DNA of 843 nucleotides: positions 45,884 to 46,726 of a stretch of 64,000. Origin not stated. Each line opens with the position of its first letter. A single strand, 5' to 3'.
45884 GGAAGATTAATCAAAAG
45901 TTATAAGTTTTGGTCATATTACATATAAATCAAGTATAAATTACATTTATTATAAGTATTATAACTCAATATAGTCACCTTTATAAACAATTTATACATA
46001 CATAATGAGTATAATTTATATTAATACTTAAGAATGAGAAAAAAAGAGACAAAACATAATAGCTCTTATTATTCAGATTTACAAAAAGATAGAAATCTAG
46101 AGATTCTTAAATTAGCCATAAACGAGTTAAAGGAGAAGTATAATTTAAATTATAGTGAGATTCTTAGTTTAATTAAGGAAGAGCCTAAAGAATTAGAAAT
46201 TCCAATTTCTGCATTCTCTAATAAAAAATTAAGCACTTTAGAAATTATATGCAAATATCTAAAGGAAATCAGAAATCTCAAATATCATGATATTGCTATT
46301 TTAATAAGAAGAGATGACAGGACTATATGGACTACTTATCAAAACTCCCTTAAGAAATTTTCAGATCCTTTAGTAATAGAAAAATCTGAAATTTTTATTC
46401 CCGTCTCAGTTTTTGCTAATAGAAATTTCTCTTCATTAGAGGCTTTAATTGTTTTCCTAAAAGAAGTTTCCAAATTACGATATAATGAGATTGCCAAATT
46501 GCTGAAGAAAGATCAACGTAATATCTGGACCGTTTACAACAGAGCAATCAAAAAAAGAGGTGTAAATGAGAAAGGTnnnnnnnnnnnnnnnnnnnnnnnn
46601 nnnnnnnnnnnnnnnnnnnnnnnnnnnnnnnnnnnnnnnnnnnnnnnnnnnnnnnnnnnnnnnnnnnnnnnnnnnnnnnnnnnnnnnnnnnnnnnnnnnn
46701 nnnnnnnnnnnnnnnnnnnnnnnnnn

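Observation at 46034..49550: Tandem sigma-70 region-4-like HTH protein translationally coupled to a type-II transmembrane giant adhesin: an ECF-sigma/anti-sigma-like layout in an archaeon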

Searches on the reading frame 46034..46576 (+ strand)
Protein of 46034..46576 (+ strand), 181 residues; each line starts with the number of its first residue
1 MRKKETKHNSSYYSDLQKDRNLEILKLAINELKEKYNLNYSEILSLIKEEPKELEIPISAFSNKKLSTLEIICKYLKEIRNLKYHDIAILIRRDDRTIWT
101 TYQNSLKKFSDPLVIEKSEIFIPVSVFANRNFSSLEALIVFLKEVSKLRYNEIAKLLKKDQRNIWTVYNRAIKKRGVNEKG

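Call 3: search_protein_families(library=pfam, proteins=[window:46034-46576:+], max_evalue=1)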
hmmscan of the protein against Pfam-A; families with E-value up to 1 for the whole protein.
window:46034-46576:+ (181 aa): 3 families
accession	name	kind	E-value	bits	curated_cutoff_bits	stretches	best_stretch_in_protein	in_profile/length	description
PF08281.18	Sigma70_r4_2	-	0.0004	20.4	25.7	1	138-174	17-53/54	Sigma-70, region 4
PF17902.7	SH3_10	-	0.13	12.8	22.8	0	68-107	14-53/65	SH3 domain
PF03979.19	Sigma70_r1_1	-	0.54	10.7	22.5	0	133-161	5-33/81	Sigma-70 factor, region 1.1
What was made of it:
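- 46388..46555 (+): HTH repeat 2 (aa 119-174; recognition helix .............). Pfam Sigma70_r4_2 match to aa 138-174 (call 3).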

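Call 4: search_protein_families(library=ncbifam, proteins=[window:46034-46576:+], max_evalue=1)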
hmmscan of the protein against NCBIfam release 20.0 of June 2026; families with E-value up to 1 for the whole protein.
window:46034-46576:+ (181 aa): 7 families
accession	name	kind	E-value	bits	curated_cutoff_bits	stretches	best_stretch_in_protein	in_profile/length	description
TIGR02957.1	SigX4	subfamily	0.00045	19.5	323.25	1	133-174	110-151/281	RNA polymerase sigma-70 factor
NF007219.0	PRK09639.1-4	subfamily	0.005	16.8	276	1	100-174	93-165/176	RNA polymerase sigma factor SigX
TIGR02952.1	Sig70_famx2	equivalog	0.0081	16.1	206.45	1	132-174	123-165/170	ECF subfamily RNA polymerase sigma factor, BldN family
TIGR02984.1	Sig-70_plancto1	subfamily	0.02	14.4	183.75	1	138-174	147-183/189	RNA polymerase sigma-70 factor, Planctomycetaceae-specific subfamily 1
NF058625.1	sigma_PG0214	equivalog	0.023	14.4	130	1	136-173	118-155/170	GFO_1088 family ECF-type sigma factor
TIGR02937.1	sigma70-ECF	superfamily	0.058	13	42.9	1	131-174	117-160/165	sigma-70 family RNA polymerase sigma factor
NF007214.0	PRK09636.1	subfamily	0.062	12.5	271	1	131-173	115-157/293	RNA polymerase sigma factor SigJ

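Call 9: find_homologous_proteins(query=window:46034-46576:+, max_evalue=0.01)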
Query window:46034-46576:+ (181 aa): 112 proteins with E <= 0.01 among 361 candidates.
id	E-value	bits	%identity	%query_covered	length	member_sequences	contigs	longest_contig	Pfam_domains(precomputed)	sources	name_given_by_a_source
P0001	7.5e-108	376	100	100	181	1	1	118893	-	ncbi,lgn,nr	ncbi:hypothetical protein HYX17_01980 [Candidatus Woesearchaeota archaeon]|nr:hypothetical protein [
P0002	1.6e-90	319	82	100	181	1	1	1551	-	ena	-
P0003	1.9e-83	296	73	99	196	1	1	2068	-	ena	-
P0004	9.4e-83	294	79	99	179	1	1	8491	PF08281.19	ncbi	-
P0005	2.3e-81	289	70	100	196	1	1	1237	PF08281.19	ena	-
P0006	9.6e-80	284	76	99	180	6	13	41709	-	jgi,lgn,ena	-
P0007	8.1e-58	213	51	67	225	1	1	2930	PF25212.3,PF03339.21,PF13384.13,PF13936.13,PF16805.12,PF08281.19,PF11242.15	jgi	-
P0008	1.1e-49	186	57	88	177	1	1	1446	PF08281.19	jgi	-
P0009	1.2e-48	183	57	95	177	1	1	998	-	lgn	-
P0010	2.5e-48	182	54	96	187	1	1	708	-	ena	-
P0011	8.5e-48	180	54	91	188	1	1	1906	PF08281.19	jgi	-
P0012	1.3e-47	180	53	97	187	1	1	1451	PF08281.19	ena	-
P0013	4.9e-47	178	51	93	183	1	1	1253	-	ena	-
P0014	7.8e-47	177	56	88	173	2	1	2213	-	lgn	-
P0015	1.8e-46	176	57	90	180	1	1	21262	PF08281.19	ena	-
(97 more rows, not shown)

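Call 12: find_related_loci(query=A1, collection=genome_contigs, flank=6000)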
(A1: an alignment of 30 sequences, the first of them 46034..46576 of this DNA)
Query A1 (181 aa) in genome_contigs; peptide patterns used: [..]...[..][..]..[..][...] (x = any residue, [..] = any of these).
353 stretches matched a pattern; 330 encode a relative of the query (tblastn E <= 1e-3); the best 80 are kept; 80 distinct loci.
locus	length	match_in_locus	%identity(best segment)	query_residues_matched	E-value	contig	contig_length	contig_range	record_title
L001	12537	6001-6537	76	1-180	1e-86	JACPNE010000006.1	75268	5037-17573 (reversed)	MAG: Candidatus Woesearchaeota archaeon isolate NC_groundwater_567_Ag_S-0.1um_30_27 S35_SO-1_scaffold_429407, whole geno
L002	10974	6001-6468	55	16-175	9e-50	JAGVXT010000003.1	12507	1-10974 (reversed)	Candidatus Woesearchaeota archaeon isolate RIFCSPLOWO2_01_FULL_38_40 rifcsplowo2_01_scaffold_14285, whole genome shotgun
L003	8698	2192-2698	52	8-170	3e-49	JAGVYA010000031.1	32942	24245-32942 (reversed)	Candidatus Woesearchaeota archaeon isolate RIFCSPLOWO2_01_FULL_35_20 rifcsplowo2_01_scaffold_24495, whole genome shotgun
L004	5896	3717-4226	48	1-170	7e-49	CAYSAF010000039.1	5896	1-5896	MAG TPA_asm: Candidatus Woesearchaeota archaeon isolate binchicken_co266_186 genome assembly, contig: NODE_31244_length_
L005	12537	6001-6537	47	1-176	1e-46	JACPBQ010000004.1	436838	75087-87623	MAG: Candidatus Woesearchaeota archaeon isolate NC_groundwater_261_Ag_S-0.2um_40_15 S5_GD2017_2_S2_scaffold_59, whole ge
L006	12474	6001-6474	53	19-175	1e-45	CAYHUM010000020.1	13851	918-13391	MAG TPA_asm: Candidatus Woesearchaeota archaeon isolate ERP119705_co17_177 genome assembly, contig: NODE_6073_length_138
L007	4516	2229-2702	52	15-170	6e-45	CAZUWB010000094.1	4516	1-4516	MAG TPA_asm: uncultured Methanosarcinales archaeon isolate binchicken_co125_976 genome assembly, contig: NODE_38196_leng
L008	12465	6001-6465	53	18-175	2e-44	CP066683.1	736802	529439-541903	MAG: Candidatus Woesearchaeota archaeon isolate NC_groundwater_85_Ag_S-0.1um_31_13 chromosome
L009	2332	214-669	51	17-171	5e-44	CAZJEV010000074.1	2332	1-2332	MAG TPA_asm: Candidatus Woesearchaeota archaeon isolate SRP269290_co4_244 genome assembly, contig: NODE_69167_length_233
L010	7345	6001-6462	48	23-176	1e-43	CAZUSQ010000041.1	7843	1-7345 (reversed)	MAG TPA_asm: uncultured Methanosarcinales archaeon isolate SRP269290_co1_892 genome assembly, contig: NODE_15637_length_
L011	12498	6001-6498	48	11-175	3e-43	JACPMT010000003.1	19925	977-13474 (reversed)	MAG: Candidatus Woesearchaeota archaeon isolate NC_groundwater_556_Ag_S-0.1um_39_10 S35_SO-1_scaffold_103659, whole geno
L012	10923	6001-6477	46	23-181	1e-42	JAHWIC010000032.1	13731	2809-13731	MAG: Candidatus Woesearchaeota archaeon isolate Yap2000.bin4.8 contig-145_5465, whole genome shotgun sequence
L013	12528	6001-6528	46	16-175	9e-42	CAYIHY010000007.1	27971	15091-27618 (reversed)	MAG TPA_asm: Candidatus Woesearchaeota archaeon isolate ERP119705_co22_17 genome assembly, contig: NODE_1363_length_2797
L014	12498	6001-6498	45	8-171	3e-41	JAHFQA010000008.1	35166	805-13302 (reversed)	MAG: Candidatus Woesearchaeota archaeon isolate nzgw54 NODE_284_length_35167_cov_6.156309, whole genome shotgun sequence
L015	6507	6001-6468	43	16-171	2e-40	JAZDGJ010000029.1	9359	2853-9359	MAG: Candidatus Woesearchaeota archaeon isolate MEGAHIT-group-0.258 k141_17259689, whole genome shotgun sequence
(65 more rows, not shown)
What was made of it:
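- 330 loci in GTDB species-representative genomes; every organism-labelled database hit is DPANN, and a few fetched locus records carry Methanosarcinales or Patescibacteria labels that I take to be mislabelled or mis-binned MAGs (calls 9, 12).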

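Call 18: search_protein_families(library=pfam, alignment_id=A1, max_evalue=0.01)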
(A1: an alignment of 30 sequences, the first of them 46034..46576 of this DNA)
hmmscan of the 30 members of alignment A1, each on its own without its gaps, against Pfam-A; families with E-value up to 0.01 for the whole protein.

A. member 1, window:46034-46576:+ (181 aa): 1 family
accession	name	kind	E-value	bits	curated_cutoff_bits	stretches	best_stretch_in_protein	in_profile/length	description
PF08281.18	Sigma70_r4_2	-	0.0004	20.4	25.7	0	138-174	17-53/54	Sigma-70, region 4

B. families by the number of members that match (of 30 scanned): 28 families (the first 25 are shown)
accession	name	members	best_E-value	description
PF08281.18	Sigma70_r4_2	29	6e-12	Sigma-70, region 4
PF13384.12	HTH_23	17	4.6e-08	Homeodomain-like domain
PF17902.7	SH3_10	7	0.0013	SH3 domain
PF13936.12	HTH_38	6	1e-05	Helix-turn-helix domain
PF08279.18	HTH_11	5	3.4e-07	HTH domain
PF11165.13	DUF2949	4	0.00031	Protein of unknown function (DUF2949)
PF13542.12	HTH_Tnp_ISL3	3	1.1e-05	Helix-turn-helix domain of transposase family ISL3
PF13921.12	Myb_DNA-bind_6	3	0.0005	Myb-like DNA-binding domain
PF14236.12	DruA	3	0.0014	Druantia protein DruA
PF13412.12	HTH_24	3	0.0018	Winged helix-turn-helix DNA-binding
PF11242.13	DUF2774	2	6.6e-05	Protein of unknown function (DUF2774)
PF13591.12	MerR_2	2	0.00078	MerR HTH family regulatory protein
PF04545.22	Sigma70_r4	2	0.00095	Sigma-70, region 4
PF03444.21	HrcA_DNA-bdg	2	0.0017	Winged helix-turn-helix transcription repressor, HrcA DNA-binding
PF24964.1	DUF7769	1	0.00098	Domain of unknown function (DUF7769)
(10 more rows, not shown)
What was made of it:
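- On Sigma-70 family / ECF sigma factor: The family scores down to E=6e-12 in 29 of 30 members (call 18).
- Checked: At family level 29 of 30 homologues hit Sigma70_r4_2 at E<=0.01, the best at 6e-12 (call 18).
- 29 of 30 members hit Sigma70_r4_2 (call 18).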

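Call 30: search_solved_structures(query=A1, max_evalue=1, show_alignments=3)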
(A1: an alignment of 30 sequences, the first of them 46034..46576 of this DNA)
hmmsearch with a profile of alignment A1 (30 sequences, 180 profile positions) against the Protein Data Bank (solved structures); distinct sequences matched with E-value up to 1: 7.
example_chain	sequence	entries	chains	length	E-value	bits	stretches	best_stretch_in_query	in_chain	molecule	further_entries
6xgt_E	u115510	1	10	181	0.22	14.5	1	79-132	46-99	Cyanate hydratase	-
3op9_A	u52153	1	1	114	0.24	14.4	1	78-100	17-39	Pli0006 protein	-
3on4_A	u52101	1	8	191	0.3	14.1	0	83-154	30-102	Transcriptional regulator, TetR family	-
4n0t_A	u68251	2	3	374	0.32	14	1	11-93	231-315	U4/U6 snRNA-associated-splicing factor PRP24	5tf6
6aso_A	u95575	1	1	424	0.33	14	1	11-93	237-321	U4/U6 snRNA-associated-splicing factor PRP24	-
5vsu_A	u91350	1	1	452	0.36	13.8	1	11-93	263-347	U4/U6 snRNA-associated-splicing factor PRP24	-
2l9w_A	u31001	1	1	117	0.86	12.6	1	40-93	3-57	U4/U6 snRNA-associated-splicing factor PRP24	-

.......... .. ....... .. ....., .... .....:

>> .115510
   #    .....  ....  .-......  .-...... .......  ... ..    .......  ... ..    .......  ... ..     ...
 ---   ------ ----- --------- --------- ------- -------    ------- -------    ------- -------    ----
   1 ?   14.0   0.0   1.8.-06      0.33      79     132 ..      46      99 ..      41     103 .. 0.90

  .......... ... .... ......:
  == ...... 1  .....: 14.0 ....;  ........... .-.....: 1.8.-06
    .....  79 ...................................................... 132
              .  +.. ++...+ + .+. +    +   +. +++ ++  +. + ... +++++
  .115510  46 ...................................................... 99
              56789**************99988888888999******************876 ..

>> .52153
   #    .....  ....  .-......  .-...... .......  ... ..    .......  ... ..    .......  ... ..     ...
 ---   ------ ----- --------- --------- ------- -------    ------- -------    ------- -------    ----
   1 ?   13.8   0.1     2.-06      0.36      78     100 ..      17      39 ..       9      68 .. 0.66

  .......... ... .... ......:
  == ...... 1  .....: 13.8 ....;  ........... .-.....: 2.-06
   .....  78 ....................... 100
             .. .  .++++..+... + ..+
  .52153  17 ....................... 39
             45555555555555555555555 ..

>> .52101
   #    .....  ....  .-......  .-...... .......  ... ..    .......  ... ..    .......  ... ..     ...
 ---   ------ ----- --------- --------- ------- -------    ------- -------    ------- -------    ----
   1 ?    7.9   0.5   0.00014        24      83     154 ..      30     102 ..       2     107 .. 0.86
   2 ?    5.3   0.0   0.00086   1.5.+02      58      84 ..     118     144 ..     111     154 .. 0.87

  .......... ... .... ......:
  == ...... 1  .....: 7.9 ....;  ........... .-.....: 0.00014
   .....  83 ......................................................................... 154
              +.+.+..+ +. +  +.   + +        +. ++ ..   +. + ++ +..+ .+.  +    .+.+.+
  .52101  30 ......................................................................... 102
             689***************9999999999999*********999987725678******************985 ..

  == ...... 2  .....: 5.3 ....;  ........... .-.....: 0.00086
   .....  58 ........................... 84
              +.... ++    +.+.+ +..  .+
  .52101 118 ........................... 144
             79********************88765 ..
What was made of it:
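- Tried and rejected: Nothing significant (call 30).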

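Call 32: predict_structure(alignment_id=A1)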
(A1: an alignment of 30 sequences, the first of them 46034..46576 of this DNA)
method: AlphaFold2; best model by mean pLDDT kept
length: 181 residues; sequences in the alignment: 30
mean_pLDDT: 86.7   pTM: 0.69
mean pLDDT of the five models: 86.7, 86.0, 85.7, 85.6, 85.0
residues with pLDDT >= 90: 121; 70-90: 31; 50-70: 15; < 50: 14
segments of 3 or more residues with pLDDT < 50: 1-13
pLDDT, mean of each block of 10 residues (from residue 1): 43 54 80 83 69 90 96 97 97 97 98 93 95 97 97 97 98 82 53
secondary structure, 60 per line:
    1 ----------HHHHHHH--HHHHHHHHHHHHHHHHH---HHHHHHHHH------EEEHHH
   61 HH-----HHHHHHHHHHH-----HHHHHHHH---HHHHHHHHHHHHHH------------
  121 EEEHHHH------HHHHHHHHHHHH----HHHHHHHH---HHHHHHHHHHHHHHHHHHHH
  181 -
elements in order: H11-17 H20-36 H40-48 E55-57 H58-62 H68-78 H84-91 H95-108 E121-123 H124-127 H134-145 H150-157 H161-180
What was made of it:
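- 46190..46357 (+): HTH repeat 1 (aa 53-108; recognition helix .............). AF2 helices 68-78, 84-91 and 95-108 (call 32).
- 46388..46555 (+): AF2 helices 134-145, 150-157 and 161-180 (call 32).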

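Call 34: fold_search(model_id=the predicted structure, library=pdb)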
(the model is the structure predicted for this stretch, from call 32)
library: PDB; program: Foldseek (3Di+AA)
matches with E <= 10: 769; with E <= 0.001: 0
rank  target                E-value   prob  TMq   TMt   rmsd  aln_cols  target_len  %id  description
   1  9a7s_A                2.0e-02  0.97  0.27  0.19  22.5       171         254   19  Integrative model of RPSD-RPOB by crosslinking MS and deep learning (released 2024-09-18)
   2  9a50_A                2.7e-02  0.97  0.24  0.17  23.7       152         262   14  Integrative model of RPSB-RPOC by crosslinking MS and deep learning (released 2024-09-18)
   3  8x6g_H                5.7e-02  0.91  0.28  0.21  23.8       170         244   12  Cryo-EM structure of Staphylococcus aureus sigB-dependent RNAP-promoter open complex (released 2024-06-05)
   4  9n9q_C                7.4e-02  0.90  0.27  0.19  22.6       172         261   13  Cryo-EM structure of the RNA-guided transcription complex (released 2025-12-24)
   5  6kon_F                1.3e-01  0.96  0.24  0.24  22.8       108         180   14  Mycobacterium tuberculosis initial transcription complex comprising sigma H and 5'-OH RNA of 5 nt (released 2020-03-11)
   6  9cb6_C                1.3e-01  0.72  0.25  0.20   8.5       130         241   12  Crystal Structure of RT-PhyR (ruthe_02744) (released 2025-05-28)
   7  2lfw_MODEL_1_A        1.4e-01  0.96  0.27  0.31  11.2        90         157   13  NMR structure of the PhyRSL-NepR complex from Sphingomonas sp. Fr1 (released 2012-04-25)
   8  6kop_F                1.6e-01  0.95  0.24  0.28  21.3        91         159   19  Mycobacterium tuberculosis initial transcription complex comprising sigma H and 5'-OH RNA of 9 nt (released 2020-03-11)
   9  5zx2_F                1.6e-01  0.54  0.22  0.23  26.3       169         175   14  Mycobacterium tuberculosis RNA polymerase transcription initiation complex with ECF sigma factor sigma H and 7nt RNA (released 2019-03-20)
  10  6kta_A                1.6e-01  0.44  0.21  0.26  12.8       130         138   18  Crystal structure of B. halodurans MntR in apo form (released 2019-12-04)
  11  5fgm                  1.9e-01  1.00  0.26  0.68   1.6        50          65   22  Streptomyces coelicolor SigR region 4 (released 2016-03-02)
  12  2lvs_MODEL_1_A        2.4e-01  0.72  0.23  0.36   9.9       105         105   15  NMR solution structure of a CRISPR repeat binding protein (released 2013-01-23)
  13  9cb6_D                2.4e-01  0.57  0.24  0.20   8.8       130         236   11  Crystal Structure of RT-PhyR (ruthe_02744) (released 2025-05-28)
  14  6koo_F                2.7e-01  0.82  0.23  0.22  21.9       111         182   17  Mycobacterium tuberculosis initial transcription complex comprising sigma H and 5'-OH RNA of 7 nt (released 2020-03-11)
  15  9cb6_A                2.8e-01  0.54  0.24  0.20   8.5       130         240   12  Crystal Structure of RT-PhyR (ruthe_02744) (released 2025-05-28)
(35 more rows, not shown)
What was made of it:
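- On Sigma-70 family / ECF sigma factor: The fold superposes on SigD and SigR region 4, but Foldseek E-values are above 0.01 (call 34).
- Closest known: ECF sigma factor / single-pass anti-sigma factor pairs. Same: The best structural matches of the HTH repeats are ECF sigma region 4 (call 34).
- The AF2 model has pLDDT 86.7 and the top Foldseek matches are ECF sigma region 4 (calls 32, 34).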

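Call 73: search_protein_representatives(alignment_id=A1)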
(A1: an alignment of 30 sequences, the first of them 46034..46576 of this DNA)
Query: 30 sequences, 180 profile positions. Proteins with E-value up to 0.001 (for the whole library): 2253; up to 1e-10: 2085; up to 1e-30: 1330. The best 150 are listed.
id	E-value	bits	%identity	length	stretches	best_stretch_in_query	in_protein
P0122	2.3e-100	350.1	-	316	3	58-177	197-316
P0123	2.3e-93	327.3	-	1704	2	50-179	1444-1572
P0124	4.4e-92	323.1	-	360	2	17-179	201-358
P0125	8.1e-92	322.2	-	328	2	22-178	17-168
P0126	8.5e-91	318.9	-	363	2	9-179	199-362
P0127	7.6e-90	315.8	-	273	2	53-177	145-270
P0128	1.5e-89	314.8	-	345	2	28-177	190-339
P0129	1.9e-89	314.5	-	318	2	46-179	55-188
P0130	3.1e-89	313.8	-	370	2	13-179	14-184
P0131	1.6e-88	311.5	-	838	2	53-178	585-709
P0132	5.6e-88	309.7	-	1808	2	30-178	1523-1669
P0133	2.5e-87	307.6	-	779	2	45-177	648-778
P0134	1.2e-86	305.5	-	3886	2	51-177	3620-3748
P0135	4.9e-86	303.4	-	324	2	20-177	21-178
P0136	5.1e-86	303.3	-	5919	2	10-178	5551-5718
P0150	9.2e-75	266.7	-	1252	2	41-178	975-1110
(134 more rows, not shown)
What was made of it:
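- The family has 2,253 clusters at 50% identity (call 73).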
